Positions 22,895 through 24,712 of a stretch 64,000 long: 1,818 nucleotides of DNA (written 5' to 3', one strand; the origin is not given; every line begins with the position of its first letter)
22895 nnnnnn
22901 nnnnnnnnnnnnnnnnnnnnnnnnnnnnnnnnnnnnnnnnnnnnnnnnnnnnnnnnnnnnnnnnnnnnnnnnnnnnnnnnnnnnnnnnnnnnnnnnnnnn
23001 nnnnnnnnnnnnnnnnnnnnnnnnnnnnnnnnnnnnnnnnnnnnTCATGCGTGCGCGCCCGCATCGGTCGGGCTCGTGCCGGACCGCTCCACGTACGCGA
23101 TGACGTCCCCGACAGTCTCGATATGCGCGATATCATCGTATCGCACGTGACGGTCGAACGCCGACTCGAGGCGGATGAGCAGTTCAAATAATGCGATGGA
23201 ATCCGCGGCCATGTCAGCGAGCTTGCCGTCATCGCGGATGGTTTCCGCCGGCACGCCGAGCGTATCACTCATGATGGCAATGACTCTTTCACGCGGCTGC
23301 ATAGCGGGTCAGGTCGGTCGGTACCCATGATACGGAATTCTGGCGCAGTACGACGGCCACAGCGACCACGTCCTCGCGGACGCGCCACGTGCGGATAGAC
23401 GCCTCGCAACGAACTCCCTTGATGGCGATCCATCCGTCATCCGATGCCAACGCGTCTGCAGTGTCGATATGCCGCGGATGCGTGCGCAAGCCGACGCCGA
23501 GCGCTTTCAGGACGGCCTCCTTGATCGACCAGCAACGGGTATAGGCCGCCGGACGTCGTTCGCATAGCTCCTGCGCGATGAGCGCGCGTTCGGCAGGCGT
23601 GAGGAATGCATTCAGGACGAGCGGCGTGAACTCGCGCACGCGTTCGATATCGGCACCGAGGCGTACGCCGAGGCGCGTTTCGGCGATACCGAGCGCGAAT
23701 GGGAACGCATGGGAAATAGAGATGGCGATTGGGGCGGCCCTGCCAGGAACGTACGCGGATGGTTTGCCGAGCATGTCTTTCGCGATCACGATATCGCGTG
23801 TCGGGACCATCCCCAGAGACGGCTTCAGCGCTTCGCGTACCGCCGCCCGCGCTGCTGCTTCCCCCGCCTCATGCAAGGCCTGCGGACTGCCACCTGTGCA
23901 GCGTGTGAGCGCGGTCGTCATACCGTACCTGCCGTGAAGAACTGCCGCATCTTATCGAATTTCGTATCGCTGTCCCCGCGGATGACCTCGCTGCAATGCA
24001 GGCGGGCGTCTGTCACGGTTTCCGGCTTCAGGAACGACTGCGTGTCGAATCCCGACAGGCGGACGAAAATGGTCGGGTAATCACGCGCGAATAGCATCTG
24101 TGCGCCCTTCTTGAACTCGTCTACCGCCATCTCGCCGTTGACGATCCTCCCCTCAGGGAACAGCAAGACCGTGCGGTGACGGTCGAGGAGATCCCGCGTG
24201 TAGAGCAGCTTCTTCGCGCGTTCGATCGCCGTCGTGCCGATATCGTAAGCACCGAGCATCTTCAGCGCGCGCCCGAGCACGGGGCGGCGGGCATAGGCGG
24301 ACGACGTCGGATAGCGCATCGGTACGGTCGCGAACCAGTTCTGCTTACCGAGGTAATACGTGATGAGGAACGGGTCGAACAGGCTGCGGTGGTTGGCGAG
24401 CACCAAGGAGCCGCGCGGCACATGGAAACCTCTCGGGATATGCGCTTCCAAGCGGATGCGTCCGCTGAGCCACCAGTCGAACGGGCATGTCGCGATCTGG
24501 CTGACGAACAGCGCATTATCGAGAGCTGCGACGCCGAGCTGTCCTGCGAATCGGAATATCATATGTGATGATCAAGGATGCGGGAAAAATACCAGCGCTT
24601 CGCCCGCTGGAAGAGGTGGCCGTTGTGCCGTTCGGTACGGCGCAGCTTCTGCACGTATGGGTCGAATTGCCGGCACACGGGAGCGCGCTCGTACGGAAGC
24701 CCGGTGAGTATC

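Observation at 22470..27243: Candidate lipoamino-acid / aminolipid biosynthesis island with dedicated ACP and PPTase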

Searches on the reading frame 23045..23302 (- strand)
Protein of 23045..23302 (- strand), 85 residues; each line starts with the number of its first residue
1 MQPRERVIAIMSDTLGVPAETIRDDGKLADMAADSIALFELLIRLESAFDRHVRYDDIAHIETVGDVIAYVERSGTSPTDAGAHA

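Call 3: search_protein_families(library=pfam, proteins=[window:23045-23302:-], max_evalue=0.01)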
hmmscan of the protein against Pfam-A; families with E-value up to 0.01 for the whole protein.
window:23045-23302:- (85 aa): 2 families
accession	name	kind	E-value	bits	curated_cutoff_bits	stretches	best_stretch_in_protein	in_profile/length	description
PF00550.31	PP-binding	-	1.8e-10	41.3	20.8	1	5-71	1-67/67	Phosphopantetheine attachment site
PF19634.4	DUF6137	-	0.00054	20.2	25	1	4-61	7-61/82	Family of unknown function (DUF6137)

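Call 4: search_protein_families(library=ncbifam, proteins=[window:23045-23302:-], max_evalue=0.01)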
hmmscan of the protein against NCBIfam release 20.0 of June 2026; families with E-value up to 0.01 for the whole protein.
window:23045-23302:- (85 aa): 12 families
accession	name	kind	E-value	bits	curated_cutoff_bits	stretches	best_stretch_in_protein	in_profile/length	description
NF002150.0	PRK00982.1-4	subfamily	4.7e-16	58.8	66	1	6-73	9-77/80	acyl carrier protein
NF002148.0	PRK00982.1-2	subfamily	2.1e-14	53.1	71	1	4-73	6-76/79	acyl carrier protein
TIGR00517.1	acyl_carrier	equivalog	1.1e-12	47.6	70.45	1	5-73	6-75/77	acyl carrier protein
NF002151.0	PRK00982.1-5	equivalog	3.8e-10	39.7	92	1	5-73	6-75/78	acyl carrier protein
NF006031.0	PRK08172.1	equivalog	1.4e-09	38.5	76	1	5-75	7-78/82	acyl carrier protein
NF002149.0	PRK00982.1-3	equivalog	5.1e-09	35.9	106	1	5-73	6-75/78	acyl carrier protein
NF002147.0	PRK00982.1-1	equivalog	1.2e-08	34.6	84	1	9-74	14-80/83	acyl carrier protein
NF009104.0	PRK12449.1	equivalog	1.4e-08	34.5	70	1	5-73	8-77/80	acyl carrier protein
NF040636.1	AcpM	exception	8.1e-08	32.2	146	1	11-76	14-80/93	meromycolate extension acyl carrier protein AcpM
NF003757.0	PRK05350.1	equivalog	7.6e-06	26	65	1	5-73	9-78/83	acyl carrier protein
NF058660.1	cispen_ACP_AmcB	equivalog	3.1e-05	24.1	80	1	8-73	7-77/80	cispentacin biosynthesis acyl carrier protein AmcB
NF005798.0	PRK07639.1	equivalog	0.0054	17.1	100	1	5-73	8-80/91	petrobactin biosynthesis protein AsbD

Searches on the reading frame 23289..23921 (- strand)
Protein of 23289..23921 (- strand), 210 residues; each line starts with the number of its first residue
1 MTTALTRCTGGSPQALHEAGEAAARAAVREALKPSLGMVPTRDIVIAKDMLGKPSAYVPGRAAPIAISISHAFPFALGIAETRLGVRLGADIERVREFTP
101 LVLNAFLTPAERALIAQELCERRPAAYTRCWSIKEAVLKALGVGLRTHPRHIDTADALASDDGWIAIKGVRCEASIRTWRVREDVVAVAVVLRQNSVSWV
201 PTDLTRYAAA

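Call 3: search_protein_families(library=pfam, proteins=[window:23289-23921:-], max_evalue=0.01)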
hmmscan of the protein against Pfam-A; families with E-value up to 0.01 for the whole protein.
window:23289-23921:- (210 aa): 1 family
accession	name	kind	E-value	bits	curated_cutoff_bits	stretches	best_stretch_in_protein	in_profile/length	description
PF01648.25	ACPS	-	6.5e-16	58.8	25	1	88-182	2-100/111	4'-phosphopantetheinyl transferase superfamily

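Call 4: search_protein_families(library=ncbifam, proteins=[window:23289-23921:-], max_evalue=0.01)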
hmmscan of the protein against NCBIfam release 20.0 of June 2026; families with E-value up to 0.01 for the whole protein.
window:23289-23921:- (210 aa): 8 families
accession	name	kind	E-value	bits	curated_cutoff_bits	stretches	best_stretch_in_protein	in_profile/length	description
NF042922.1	4PPT_HetI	equivalog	5.7e-08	32.4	370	1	22-146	61-184/235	4'-phosphopantetheinyl transferase HetI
TIGR00556.1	pantethn_trn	domain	7.7e-08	32.5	45.35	1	87-153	4-76/128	phosphopantetheine--protein transferase domain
NF011254.0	PRK14660.1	equivalog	1.1e-07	31.9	195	1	98-153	22-75/125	holo-[acyl-carrier-protein] synthase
NF007676.0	PRK10351.1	equivalog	1.7e-05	24.5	174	1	36-142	45-144/195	4'-phosphopantetheinyl transferase AcpT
NF011250.0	PRK14656.1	equivalog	5.8e-05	23.2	175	0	103-147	27-69/126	holo-[acyl-carrier-protein] synthase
NF000831.0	PRK00070.3-1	equivalog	0.0005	20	124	0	103-147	27-70/130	holo-ACP synthase AcpS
NF047349.1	4PPT_AusB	equivalog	0.0011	18.4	225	1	63-148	79-155/205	aureusimine biosynthesis 4'-phosphopantetheinyl transferase AusB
TIGR00516.1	acpS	equivalog_domain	0.0069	16.7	59.8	0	102-147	26-69/125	holo-ACP synthase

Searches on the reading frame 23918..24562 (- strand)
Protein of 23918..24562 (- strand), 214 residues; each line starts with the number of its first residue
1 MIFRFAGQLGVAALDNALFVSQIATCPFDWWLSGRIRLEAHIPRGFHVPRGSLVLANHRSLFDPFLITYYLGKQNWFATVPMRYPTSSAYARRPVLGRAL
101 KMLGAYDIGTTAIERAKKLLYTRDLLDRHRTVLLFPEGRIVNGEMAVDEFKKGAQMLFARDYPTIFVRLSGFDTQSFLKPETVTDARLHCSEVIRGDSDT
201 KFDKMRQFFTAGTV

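Call 3: search_protein_families(library=pfam, proteins=[window:23918-24562:-], max_evalue=0.01)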
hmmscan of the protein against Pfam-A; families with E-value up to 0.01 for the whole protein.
window:23918-24562:- (214 aa): 1 family
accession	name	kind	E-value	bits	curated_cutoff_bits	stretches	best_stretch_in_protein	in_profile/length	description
PF01553.26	Acyltransferase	-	1e-12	48.4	23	1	49-160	13-121/132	Acyltransferase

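Call 4: search_protein_families(library=ncbifam, proteins=[window:23918-24562:-], max_evalue=0.01)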
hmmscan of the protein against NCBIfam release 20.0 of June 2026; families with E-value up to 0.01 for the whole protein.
window:23918-24562:- (214 aa): 4 families
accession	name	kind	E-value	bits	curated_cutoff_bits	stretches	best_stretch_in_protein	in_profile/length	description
TIGR00530.1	AGP_acyltrn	subfamily_domain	6.7e-09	35.6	102.95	1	44-156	8-115/130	1-acylglycerol-3-phosphate O-acyltransferase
NF006386.0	PRK08633.1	equivalog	2.6e-05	22.1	1221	1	50-165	441-547/1147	acyl-[ACP]--phospholipid O-acyltransferase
NF005291.0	PRK06814.1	equivalog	4.7e-05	21.5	1349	1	52-175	456-569/1140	acyl-[ACP]--phospholipid O-acyltransferase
NF005959.0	PRK08043.1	equivalog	0.0029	15.9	886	1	53-189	31-157/719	bifunctional acyl-ACP--phospholipid O-acyltransferase/long-chain-fatty-acid--ACP ligase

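Call 39: search_solved_structures(query=window:23918-24562:-, max_evalue=1, show_alignments=2)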
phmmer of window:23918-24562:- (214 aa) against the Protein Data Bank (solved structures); distinct sequences matched with E-value up to 1: 1.
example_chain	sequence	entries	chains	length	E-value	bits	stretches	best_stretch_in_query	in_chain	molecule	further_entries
8imi_0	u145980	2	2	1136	0.18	14.6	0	113-152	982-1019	ApcE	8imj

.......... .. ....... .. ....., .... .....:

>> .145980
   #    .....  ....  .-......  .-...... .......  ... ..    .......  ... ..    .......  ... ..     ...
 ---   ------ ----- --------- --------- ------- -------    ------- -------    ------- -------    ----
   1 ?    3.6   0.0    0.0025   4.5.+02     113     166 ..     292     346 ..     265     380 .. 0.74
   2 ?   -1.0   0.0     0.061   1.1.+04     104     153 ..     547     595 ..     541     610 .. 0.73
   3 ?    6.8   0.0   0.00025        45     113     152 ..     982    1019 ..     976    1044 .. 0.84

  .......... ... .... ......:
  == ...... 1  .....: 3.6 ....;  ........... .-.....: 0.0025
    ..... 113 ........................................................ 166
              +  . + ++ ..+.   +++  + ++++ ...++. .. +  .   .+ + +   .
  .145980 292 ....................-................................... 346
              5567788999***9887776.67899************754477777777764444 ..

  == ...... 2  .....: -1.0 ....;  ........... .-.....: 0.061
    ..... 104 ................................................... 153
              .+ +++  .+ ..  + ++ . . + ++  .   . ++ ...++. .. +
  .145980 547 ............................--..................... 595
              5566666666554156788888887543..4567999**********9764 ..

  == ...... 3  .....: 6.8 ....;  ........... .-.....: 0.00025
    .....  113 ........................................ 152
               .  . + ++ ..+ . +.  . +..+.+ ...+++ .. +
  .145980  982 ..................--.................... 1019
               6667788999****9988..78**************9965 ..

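Call 70: search_solved_structures(query=A2, max_evalue=1, show_alignments=1)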
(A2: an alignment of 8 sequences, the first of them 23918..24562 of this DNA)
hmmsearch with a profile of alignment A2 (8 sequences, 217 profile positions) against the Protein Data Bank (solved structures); distinct sequences matched with E-value up to 1: 1.
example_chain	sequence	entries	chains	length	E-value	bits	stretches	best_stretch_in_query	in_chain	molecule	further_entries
5kym_A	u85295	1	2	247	0.013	18.2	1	31-174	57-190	1-acyl-sn-glycerol-3-phosphate acyltransferase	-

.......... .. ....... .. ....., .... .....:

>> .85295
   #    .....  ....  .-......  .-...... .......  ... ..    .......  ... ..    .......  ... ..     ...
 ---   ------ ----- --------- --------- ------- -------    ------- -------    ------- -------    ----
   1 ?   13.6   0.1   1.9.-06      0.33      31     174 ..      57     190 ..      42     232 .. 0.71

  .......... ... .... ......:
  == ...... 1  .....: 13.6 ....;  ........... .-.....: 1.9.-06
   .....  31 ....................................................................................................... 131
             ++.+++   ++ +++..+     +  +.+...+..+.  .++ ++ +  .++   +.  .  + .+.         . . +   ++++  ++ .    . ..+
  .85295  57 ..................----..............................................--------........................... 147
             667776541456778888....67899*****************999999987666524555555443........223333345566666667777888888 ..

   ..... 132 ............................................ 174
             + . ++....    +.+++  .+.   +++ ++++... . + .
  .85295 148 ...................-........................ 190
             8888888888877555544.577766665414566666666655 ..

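Call 78: find_related_loci(query=A3, collection=metagenome_contigs, flank=10000)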
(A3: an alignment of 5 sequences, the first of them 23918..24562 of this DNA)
Query A3 (214 aa) in metagenome_contigs; peptide patterns used: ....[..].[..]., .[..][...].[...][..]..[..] (x = any residue, [..] = any of these).
70 stretches matched a pattern; 5 encode a relative of the query (tblastn E <= 1e-3); 5 distinct loci.
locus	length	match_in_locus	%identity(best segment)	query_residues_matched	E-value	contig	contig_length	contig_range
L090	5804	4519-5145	63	1-209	2e-95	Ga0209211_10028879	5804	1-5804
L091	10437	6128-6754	65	1-209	7e-95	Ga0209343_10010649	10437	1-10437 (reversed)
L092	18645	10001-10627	65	1-209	4e-95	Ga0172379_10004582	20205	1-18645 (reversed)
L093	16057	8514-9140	64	1-209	1e-94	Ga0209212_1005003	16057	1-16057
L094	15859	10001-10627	65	1-209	7e-95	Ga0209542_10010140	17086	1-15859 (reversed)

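Call 82: search_protein_families(library=pfam, proteins=[L094:5621-7210:-, L094:7234-7881:-, L094:8307-8954:-, L094:4015-5613:-, L094:14735-15547:+], max_evalue=0.1)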
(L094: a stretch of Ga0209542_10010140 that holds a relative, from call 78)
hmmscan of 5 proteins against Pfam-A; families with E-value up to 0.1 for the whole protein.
L094:5621-7210:- (529 aa): 2 families
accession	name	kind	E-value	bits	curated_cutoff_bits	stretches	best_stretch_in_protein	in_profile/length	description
PF11918.13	Peptidase_S41_N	-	0.063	13.8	26.6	0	416-496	16-92/129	N-terminal domain of Peptidase_S41 in eukaryotic IRBP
PF18812.6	PBECR3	-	0.063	13.6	30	0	217-268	9-63/115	phage-Barnase-EndoU-ColicinE5/D-RelE like nuclease3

L094:7234-7881:- (215 aa): 0 families

L094:8307-8954:- (215 aa): 1 family
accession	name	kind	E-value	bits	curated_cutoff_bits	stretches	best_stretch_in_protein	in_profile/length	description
PF09335.16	VTT_dom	-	1.1e-07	32.8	33.9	1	47-156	11-121/123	VTT domain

L094:4015-5613:- (532 aa): 2 families
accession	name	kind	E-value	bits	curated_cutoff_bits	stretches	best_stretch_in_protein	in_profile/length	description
PF01565.28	FAD_binding_4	-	6.5e-24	84.7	26.4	1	43-177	5-137/139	FAD binding domain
PF02913.24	FAD-oxidase_C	-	0.037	14.2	21.2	0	505-524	228-247/248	FAD linked oxidases, C-terminal domain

L094:14735-15547:+ (270 aa): 3 families
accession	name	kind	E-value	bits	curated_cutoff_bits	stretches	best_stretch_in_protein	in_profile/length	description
PF03161.18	LAGLIDADG_2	-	3.9e-33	115.2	25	1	61-225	2-163/168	LAGLIDADG DNA endonuclease family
PF09248.15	DUF1965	-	0.031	14.4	23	1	118-149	27-58/69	Domain of unknown function (DUF1965)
PF14528.11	LAGLIDADG_3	-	0.04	14.6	22.5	0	165-233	14-80/82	LAGLIDADG-like domain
